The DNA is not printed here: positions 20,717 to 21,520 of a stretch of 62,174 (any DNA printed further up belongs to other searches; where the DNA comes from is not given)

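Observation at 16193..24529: Tandem cassette of four dockerin-tailed secreted proteins with exchangeable heads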

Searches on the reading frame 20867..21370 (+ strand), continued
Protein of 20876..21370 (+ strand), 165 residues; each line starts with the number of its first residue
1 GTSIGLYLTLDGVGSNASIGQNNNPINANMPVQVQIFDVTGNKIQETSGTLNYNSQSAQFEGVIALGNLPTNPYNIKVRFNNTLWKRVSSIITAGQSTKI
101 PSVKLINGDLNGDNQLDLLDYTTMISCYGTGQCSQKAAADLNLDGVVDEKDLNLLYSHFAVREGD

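Call 41: search_protein_families(library=pfam, proteins=[L008:10628-11245:+, L012:4463-5065:+, L033:7177-7854:+, L056:10989-11678:+, L041:10194-11804:+, L041:8375-10180:+, L056:9218-10399:+], max_evalue=0.01)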
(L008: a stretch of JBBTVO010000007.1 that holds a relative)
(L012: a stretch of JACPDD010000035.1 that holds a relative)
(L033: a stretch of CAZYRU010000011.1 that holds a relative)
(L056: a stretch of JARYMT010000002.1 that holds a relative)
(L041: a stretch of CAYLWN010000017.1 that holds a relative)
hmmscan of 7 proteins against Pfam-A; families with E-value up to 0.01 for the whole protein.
L008:10628-11245:+ (206 aa): 1 family
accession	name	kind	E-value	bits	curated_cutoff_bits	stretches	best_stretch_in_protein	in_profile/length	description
PF00963.24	Cohesin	-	1.2e-10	42.2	24.1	1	56-187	4-139/139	Cohesin domain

L012:4463-5065:+ (201 aa): 1 family
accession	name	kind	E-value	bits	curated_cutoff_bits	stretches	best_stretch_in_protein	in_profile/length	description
PF00963.24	Cohesin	-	5.9e-08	33.4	24.1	1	84-190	29-137/139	Cohesin domain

L033:7177-7854:+ (226 aa): 1 family
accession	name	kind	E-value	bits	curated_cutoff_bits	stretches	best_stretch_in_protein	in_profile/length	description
PF00963.24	Cohesin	-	5.4e-09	36.8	24.1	1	36-147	7-132/139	Cohesin domain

L056:10989-11678:+ (230 aa): 1 family
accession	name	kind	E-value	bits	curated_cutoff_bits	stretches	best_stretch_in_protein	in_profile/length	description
PF00963.24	Cohesin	-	2.8e-10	41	24.1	1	47-157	6-124/139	Cohesin domain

L041:10194-11804:+ (537 aa): 4 families
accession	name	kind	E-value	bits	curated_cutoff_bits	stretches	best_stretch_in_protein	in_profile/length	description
PF00963.24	Cohesin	-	3e-15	57.1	24.1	2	199-328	2-138/139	Cohesin domain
PF00041.27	fn3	-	1.6e-10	41.5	25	1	355-435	2-79/84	Fibronectin type III domain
PF25814.1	fn3_SORL1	-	3.5e-05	24.2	27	1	355-426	4-73/90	SORL1-like, fn3 domain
PF10179.15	NDNF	-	0.00054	20.5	27.3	1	401-427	85-111/127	Neuron-derived neurotrophic factor, first Fn(III) domain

L041:8375-10180:+ (602 aa): 3 families
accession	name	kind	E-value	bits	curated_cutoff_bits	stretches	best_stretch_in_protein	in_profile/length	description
PF00963.24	Cohesin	-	7.5e-16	59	24.1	2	238-373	8-139/139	Cohesin domain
PF05887.16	Trypan_PARP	-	2.1e-06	28.2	100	1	372-431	58-117/134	Procyclic acidic repetitive protein (PARP)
PF00404.24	Dockerin_1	-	0.0054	17.4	22.9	0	545-595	1-54/57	Dockerin type I domain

L056:9218-10399:+ (394 aa): 2 families
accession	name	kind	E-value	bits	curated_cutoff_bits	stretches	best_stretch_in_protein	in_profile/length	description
PF00404.24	Dockerin_1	-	6.2e-11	42.8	22.9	1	337-387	1-54/57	Dockerin type I domain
PF00963.24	Cohesin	-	5.4e-08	33.6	24.1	1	72-162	18-110/139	Cohesin domain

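Call 46: search_protein_families(library=pfam, proteins=[P0124], max_evalue=1)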
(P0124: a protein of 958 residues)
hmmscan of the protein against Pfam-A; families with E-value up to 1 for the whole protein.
P0124 (958 aa): 6 families
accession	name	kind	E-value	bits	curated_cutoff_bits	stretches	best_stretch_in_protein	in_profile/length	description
PF14295.12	PAN_4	-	5.8e-08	33.1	27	1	460-500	14-51/51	PAN domain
PF00404.24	Dockerin_1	-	0.0003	21.4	22.9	1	900-947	1-51/57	Dockerin type I domain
PF00024.32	PAN_1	-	0.001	19.3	21.4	1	450-501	12-53/76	PAN domain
PF14326.11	DUF4384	-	0.0012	19.3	27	1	644-678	1-35/81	Domain of unknown function (DUF4384)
PF00041.27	fn3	-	0.046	14.4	25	1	570-601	47-75/84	Fibronectin type III domain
PF08276.17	PAN_2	-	0.1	13.1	21.1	1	455-483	19-49/67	PAN-like domain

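Call 47: predict_structure(alignment_id=A3)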
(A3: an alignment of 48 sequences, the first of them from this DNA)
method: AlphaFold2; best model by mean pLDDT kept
length: 168 residues; sequences in the alignment: 48
mean_pLDDT: 95.5   pTM: 0.89
mean pLDDT of the five models: 95.5, 95.4, 95.1, 95.0, 94.0
residues with pLDDT >= 90: 157; 70-90: 6; 50-70: 5; < 50: 0
segments of 3 or more residues with pLDDT < 50: none
pLDDT, mean of each block of 10 residues (from residue 1): 89 97 95 98 98 98 98 98 97 97 97 96 97 95 97 96 76
secondary structure, 60 per line:
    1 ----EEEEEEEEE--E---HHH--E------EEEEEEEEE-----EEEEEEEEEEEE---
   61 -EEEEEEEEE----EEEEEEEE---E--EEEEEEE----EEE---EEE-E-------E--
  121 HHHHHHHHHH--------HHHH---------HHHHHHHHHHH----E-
elements in order: E5-13 E32-40 E46-57 E62-70 E75-82 E89-95 E100-102 E106-108 H121-130 H139-142 H152-162
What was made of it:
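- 20876..21370 (+): B X-Doc tail (the sequence that was modelled). AF2 pLDDT 95.5, pTM 0.89 (call 47).
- On Dockerin (PF00404; F-hand Ca-binding duplicated segment): Helices follow in the AF2 model (H121-130, H152-162; call 47).
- On X-module-dockerin dyad (type II-like X-Doc): AF2 gives pLDDT 95.5 and pTM 0.89 for the 168-aa unit (call 47).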

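Call 52: fold_search(model_id=the predicted structure, library=pdb)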
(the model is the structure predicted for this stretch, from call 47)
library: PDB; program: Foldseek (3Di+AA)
matches with E <= 10: 1445; with E <= 0.001: 5
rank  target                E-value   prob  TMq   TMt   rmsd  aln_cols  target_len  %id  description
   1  5k39_B                4.4e-07  1.00  0.58  0.63   5.4       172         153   19  THE TYPE II COHESIN DOCKERIN COMPLEX FROM CLOSTRIDIUM THERMOCELLUM (released 2017-03-29)
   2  4fl4_I                7.2e-07  1.00  0.59  0.35   4.9       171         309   18  Scaffoldin conformation and dynamics revealed by a ternary complex from the Clostridium thermocellum cellulosome (released 2012-06-27)
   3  5m0y_B                8.6e-07  1.00  0.60  0.63   4.8       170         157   18  Crystal Structure of the CohScaA-XDocCipB type II complex from Clostridium thermocellum at 1.5Angstrom resolution (released 2017-09-06)
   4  2b59_B                3.0e-06  1.00  0.53  0.57   5.8       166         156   17  The type II cohesin dockerin complex (released 2005-10-11)
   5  8qox_B                9.7e-04  1.00  0.31  0.15   5.4       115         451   15  Two-component assembly of SlaA and SlaB S-layer proteins of Sulfolobus acidocaldarius (released 2024-02-21)
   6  6oe6_A                1.0e-03  0.91  0.25  0.30  11.8       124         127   14  Structure of a Uncharacterized protein from Leptospira interrogans serogroup Icterohaemorrhagiae serovar Copenhageni ( (released 2019-04-17)
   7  6oe6_B                1.9e-03  0.98  0.28  0.39  11.8       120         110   13  Structure of a Uncharacterized protein from Leptospira interrogans serogroup Icterohaemorrhagiae serovar Copenhageni ( (released 2019-04-17)
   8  1b90                  5.2e-03  0.99  0.32  0.12   6.7       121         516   14  BACILLUS CEREUS BETA-AMYLASE APO FORM (released 1999-03-15)
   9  2xhn_A                6.6e-03  0.98  0.28  0.11   5.4       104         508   12  Rhamnogalacturonan lyase from Aspergillus aculeatus K150A active site mutant (released 2010-09-29)
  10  3gf8                  7.4e-03  0.99  0.38  0.24  12.2       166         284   10  Crystal structure of putative polysaccharide binding proteins (DUF1812) (NP_809975.1) from BACTEROIDES THETAIOTAOMICRON  (released 2009-03-24)
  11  3njx                  7.4e-03  0.97  0.29  0.11   5.5       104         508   12  Rhamnogalacturonan Lyase from Aspergillus aculeatus mutant H210A (released 2010-10-06)
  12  4g5a_A                7.8e-03  1.00  0.28  0.44   3.7        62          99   16  Crystal structure of a putative member of duf 3244 protein family (BT_1867) from Bacteroides thetaiotaomicron VPI-5482 (released 2012-09-19)
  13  3irp                  7.8e-03  0.97  0.31  0.15   6.5       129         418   13  Crystal structure of functional region of UafA from Staphylococcus saprophyticus at 1.50 angstrom resolution (released 2010-09-08)
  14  1cqy                  8.3e-03  0.97  0.29  0.44   6.6       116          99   11  STARCH BINDING DOMAIN OF BACILLUS CEREUS BETA-AMYLASE (released 1999-08-20)
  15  1nkg                  9.4e-03  0.97  0.28  0.11   5.5       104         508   12  Rhamnogalacturonan lyase from Aspergillus aculeatus (released 2004-05-25)
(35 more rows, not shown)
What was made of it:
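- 20876..21370 (+): The Foldseek top 4 are all type II X-Doc structures (call 52).
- On X-module-dockerin dyad (type II-like X-Doc): Foldseek full-length matches go to 5K39_B, 4FL4_I, 5M0Y_B and 2B59_B (E 4e-7 to 3e-6, call 52).
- The fold matches cohesin-binding type II X-Doc structures (call 52).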

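Call 58: search_protein_families(library=pfam, proteins=[L003:6207-8597:+, L003:8561-10495:+, L003:10529-12229:+, L005:3972-6236:+, L005:6259-8169:+, L005:8266-9900:+, L006:7538-10459:+, L006:14276-15622:+, L007:9119-10477:+, L008:7367-10549:+], max_evalue=0.001)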
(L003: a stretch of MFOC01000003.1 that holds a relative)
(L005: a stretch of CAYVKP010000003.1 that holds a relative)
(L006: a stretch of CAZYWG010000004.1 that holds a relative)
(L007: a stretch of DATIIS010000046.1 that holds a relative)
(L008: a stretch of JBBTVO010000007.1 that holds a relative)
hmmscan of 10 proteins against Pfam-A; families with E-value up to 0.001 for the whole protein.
L003:6207-8597:+ (797 aa): 1 family
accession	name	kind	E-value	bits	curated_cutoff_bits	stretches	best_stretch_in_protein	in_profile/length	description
PF00188.32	CAP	-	4.1e-12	47.4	21.1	1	123-225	2-103/117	Cysteine-rich secretory protein family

L003:8561-10495:+ (645 aa): 2 families
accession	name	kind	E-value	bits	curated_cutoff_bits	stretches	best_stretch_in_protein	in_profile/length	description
PF14295.12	PAN_4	-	8.6e-12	45.3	27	1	227-274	1-49/51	PAN domain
PF00404.24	Dockerin_1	-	1.5e-06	28.7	22.9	1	588-634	2-51/57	Dockerin type I domain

L003:10529-12229:+ (567 aa): 3 families
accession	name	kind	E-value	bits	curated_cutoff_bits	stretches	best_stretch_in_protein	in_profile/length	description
PF13229.12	Beta_helix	-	1.8e-11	44.3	25.9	1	139-256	37-137/158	Right handed beta helix region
PF00404.24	Dockerin_1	-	1.1e-06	29.2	22.9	1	509-556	1-51/57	Dockerin type I domain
PF07602.17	DUF1565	-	5.8e-05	23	20.3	1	90-188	94-183/257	Protein of unknown function (DUF1565)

L005:3972-6236:+ (755 aa): 1 family
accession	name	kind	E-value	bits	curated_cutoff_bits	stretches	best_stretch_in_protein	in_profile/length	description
PF00404.24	Dockerin_1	-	0.00022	21.8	22.9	1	698-744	2-51/57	Dockerin type I domain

L005:6259-8169:+ (637 aa): 1 family
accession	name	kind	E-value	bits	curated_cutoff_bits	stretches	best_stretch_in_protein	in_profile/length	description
PF00404.24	Dockerin_1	-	6e-09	36.4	22.9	1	560-628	2-53/57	Dockerin type I domain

L005:8266-9900:+ (545 aa): 2 families
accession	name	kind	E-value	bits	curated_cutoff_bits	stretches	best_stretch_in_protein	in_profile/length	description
PF00188.32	CAP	-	1.5e-10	42.3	21.1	1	175-292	1-117/117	Cysteine-rich secretory protein family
PF00404.24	Dockerin_1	-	1.3e-07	32.1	22.9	1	488-535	2-52/57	Dockerin type I domain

L006:7538-10459:+ (974 aa): 1 family
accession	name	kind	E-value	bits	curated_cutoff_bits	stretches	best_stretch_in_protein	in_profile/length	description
PF00188.32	CAP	-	8.7e-10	39.9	21.1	1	92-212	1-116/117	Cysteine-rich secretory protein family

L006:14276-15622:+ (449 aa): 1 family
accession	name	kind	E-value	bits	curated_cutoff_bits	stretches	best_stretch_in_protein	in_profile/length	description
PF00188.32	CAP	-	2.5e-07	32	21.1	1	77-176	4-99/117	Cysteine-rich secretory protein family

L007:9119-10477:+ (453 aa): 1 family
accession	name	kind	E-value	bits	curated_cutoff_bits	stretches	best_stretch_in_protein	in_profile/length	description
PF00188.32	CAP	-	2.4e-16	61.1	21.1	1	102-217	2-116/117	Cysteine-rich secretory protein family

L008:7367-10549:+ (1061 aa): 1 family
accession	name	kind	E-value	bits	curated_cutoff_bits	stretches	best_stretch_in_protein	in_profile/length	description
PF17210.9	SdrD_B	-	5e-07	30.4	29.7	1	608-685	8-86/112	SdrD B-like domain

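Call 64: list_cluster_members(proteins=[P0131, P0150, P0134, P0092, P0103, P0080, P0081, P0047, P0136, P0146])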
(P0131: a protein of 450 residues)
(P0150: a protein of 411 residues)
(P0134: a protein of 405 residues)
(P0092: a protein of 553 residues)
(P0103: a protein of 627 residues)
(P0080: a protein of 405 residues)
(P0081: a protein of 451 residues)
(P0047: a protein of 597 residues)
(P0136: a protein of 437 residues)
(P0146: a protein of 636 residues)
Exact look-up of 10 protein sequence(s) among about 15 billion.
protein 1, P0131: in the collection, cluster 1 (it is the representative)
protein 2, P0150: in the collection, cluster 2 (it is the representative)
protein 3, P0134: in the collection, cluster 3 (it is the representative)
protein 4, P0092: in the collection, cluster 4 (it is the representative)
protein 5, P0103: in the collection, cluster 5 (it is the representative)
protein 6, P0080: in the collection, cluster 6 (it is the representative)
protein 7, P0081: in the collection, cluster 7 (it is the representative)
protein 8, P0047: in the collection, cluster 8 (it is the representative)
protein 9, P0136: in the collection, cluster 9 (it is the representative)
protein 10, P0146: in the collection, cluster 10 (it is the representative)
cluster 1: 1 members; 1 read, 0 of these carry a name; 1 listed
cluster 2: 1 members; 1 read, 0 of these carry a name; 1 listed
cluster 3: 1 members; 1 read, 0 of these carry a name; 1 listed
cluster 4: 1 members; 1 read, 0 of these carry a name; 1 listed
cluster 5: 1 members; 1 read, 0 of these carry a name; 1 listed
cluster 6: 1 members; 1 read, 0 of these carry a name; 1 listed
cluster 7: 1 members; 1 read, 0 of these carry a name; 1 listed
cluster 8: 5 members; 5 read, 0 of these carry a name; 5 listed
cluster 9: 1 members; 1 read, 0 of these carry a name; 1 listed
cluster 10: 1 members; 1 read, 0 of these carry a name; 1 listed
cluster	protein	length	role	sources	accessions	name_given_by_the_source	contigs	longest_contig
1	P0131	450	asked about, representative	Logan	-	-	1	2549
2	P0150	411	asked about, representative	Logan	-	-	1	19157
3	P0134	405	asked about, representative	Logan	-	-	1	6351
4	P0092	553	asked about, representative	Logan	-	-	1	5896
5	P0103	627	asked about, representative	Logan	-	-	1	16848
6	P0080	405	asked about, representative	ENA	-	-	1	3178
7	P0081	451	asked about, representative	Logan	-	-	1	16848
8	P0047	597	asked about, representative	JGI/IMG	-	-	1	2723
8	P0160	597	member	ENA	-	-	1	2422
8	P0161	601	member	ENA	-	-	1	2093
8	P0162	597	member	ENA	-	-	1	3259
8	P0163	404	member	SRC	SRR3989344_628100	-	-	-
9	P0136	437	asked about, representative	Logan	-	-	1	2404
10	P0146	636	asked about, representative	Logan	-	-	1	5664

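Call 65: find_encoding_contigs(protein=P0103, flank=10000, max_places=2)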
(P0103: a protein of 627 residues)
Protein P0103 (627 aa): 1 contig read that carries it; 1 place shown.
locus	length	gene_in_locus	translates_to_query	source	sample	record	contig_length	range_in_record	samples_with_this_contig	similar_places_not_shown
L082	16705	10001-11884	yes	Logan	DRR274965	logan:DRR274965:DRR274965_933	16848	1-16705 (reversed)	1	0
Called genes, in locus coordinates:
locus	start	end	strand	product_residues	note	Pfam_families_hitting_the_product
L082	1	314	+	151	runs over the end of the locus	?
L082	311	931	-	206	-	-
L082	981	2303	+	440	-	PF00464:SHMT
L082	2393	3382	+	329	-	-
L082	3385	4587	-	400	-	PF00571:CBS, PF13489:Methyltransf_23, PF08241:Methyltransf_11 (weak), PF08242:Methyltransf_12 (weak), PF13649:Methyltransf_25, PF13847:Methyltransf_31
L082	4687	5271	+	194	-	-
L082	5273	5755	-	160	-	PF00186:DHFR_1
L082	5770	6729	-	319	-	PF00303:Thymidylat_synt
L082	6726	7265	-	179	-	PF06559:DCD_N (weak), PF22769:DCD, PF00692:dUTPase (weak)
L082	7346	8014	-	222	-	PF01712:dNK (weak), PF02223:Thymidylate_kin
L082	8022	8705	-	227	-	PF02223:Thymidylate_kin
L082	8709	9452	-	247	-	PF22769:DCD, PF00692:dUTPase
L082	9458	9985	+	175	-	-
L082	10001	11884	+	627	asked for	PF00963:Cohesin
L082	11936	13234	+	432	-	PF00515:TPR_1 (faint), PF07719:TPR_2 (faint), PF13181:TPR_8 (faint), PF13428:TPR_14 (faint), PF14559:TPR_19 (faint), PF13432:TPR_16 (weak), PF13414:TPR_11 (weak), PF25062:ARM_TT21_N (weak), +8 more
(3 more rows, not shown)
